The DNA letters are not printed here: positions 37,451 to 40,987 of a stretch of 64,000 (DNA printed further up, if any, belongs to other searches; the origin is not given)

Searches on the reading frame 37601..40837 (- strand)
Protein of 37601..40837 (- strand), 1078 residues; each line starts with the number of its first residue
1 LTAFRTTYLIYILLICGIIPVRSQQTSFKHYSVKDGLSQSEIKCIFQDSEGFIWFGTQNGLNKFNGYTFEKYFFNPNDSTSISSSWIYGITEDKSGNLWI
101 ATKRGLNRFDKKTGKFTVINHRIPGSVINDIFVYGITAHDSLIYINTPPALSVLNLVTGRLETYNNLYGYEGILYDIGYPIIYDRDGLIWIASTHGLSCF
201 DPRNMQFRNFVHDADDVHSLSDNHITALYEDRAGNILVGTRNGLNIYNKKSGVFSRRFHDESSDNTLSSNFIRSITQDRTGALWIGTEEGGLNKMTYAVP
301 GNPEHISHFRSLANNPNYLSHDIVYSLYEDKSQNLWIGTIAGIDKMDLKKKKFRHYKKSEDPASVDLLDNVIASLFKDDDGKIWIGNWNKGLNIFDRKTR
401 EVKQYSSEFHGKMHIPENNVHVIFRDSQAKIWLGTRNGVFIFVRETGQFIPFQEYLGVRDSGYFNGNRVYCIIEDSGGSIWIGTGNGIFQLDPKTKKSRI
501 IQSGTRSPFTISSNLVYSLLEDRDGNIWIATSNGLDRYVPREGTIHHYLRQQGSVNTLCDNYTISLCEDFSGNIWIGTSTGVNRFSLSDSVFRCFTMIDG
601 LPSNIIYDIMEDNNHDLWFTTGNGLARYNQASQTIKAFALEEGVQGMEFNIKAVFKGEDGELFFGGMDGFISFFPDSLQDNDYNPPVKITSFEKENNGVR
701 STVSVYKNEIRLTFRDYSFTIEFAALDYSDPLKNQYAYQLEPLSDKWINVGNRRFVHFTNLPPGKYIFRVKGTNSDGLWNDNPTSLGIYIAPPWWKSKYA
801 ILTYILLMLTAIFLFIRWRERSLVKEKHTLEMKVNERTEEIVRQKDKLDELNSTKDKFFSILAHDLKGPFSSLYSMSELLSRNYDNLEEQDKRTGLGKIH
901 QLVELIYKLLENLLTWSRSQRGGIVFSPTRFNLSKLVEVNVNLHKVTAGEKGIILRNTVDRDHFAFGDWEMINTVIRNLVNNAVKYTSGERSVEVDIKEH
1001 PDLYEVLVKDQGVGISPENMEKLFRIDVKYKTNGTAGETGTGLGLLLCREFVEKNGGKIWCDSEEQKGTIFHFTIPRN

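Call 76: search_protein_families(library=pfam, proteins=[window:37601-40837:-], max_evalue=0.00001)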
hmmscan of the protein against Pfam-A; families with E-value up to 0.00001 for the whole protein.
window:37601-40837:- (1078 aa): 7 families
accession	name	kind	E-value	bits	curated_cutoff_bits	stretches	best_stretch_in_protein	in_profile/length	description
PF07494.17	Reg_prop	-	4.1e-62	198.5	20.4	0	511-533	2-24/24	Two component regulator propeller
PF02518.31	HATPase_c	-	2.8e-25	89.3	26.4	1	969-1077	3-109/111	Histidine kinase-, DNA gyrase B-, and HSP90-like ATPase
PF07495.19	Y_Y_Y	-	3.6e-18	65.6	26.6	1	727-790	1-64/65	Y_Y_Y domain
PF08450.18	SGL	-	5.7e-10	39.7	26.3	0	187-396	4-211/246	SMP-30/Gluconolactonase/LRE-like region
PF16819.11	DUF5074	-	1.4e-07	31.3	27.2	0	427-534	107-202/353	Domain of unknown function (DUF5074)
PF23748.1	Beta-prop_LRRK2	-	4e-07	29.8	26.9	0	260-291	264-295/359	LRRK2 beta propeller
PF00512.31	HisKA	-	1.6e-06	28.5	26.9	1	855-922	2-66/66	His Kinase A (phospho-acceptor) domain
